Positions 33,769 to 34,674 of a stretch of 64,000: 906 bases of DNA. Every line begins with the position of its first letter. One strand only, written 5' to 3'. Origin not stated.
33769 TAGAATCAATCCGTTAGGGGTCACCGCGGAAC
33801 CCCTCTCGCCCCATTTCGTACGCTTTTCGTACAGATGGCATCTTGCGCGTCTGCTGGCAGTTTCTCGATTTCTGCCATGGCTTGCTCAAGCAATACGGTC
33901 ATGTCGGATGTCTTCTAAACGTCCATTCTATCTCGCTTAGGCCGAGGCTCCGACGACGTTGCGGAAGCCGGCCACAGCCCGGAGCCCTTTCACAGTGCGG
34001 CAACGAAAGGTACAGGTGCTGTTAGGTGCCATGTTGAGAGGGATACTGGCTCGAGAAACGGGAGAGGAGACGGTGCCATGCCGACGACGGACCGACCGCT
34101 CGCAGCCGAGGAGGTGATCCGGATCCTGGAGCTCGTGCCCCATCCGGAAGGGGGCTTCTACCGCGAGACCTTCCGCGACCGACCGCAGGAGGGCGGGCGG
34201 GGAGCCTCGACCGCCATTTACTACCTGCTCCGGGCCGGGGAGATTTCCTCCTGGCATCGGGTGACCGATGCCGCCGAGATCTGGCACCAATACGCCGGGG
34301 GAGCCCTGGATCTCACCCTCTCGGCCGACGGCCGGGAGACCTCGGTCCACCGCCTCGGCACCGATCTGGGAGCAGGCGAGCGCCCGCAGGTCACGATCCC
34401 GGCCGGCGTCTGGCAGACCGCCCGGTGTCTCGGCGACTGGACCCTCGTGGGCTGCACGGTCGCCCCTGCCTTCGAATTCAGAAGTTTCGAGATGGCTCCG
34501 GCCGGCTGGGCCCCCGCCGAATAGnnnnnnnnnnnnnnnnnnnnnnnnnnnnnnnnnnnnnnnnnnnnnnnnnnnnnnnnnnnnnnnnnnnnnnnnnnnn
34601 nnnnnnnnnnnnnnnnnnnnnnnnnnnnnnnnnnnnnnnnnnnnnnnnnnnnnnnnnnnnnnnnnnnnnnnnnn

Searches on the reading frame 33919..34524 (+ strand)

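Call 22: search_protein_families(library=pfam, proteins=[window:33919-34524:+], max_evalue=0.01)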
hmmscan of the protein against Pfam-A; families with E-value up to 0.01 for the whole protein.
window:33919-34524:+ (201 aa): 1 family
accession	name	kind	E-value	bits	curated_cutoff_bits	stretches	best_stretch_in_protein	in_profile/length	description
PF06172.17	Cupin_5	-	2.8e-46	157.4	25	1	64-193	1-139/139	Cupin superfamily (DUF985)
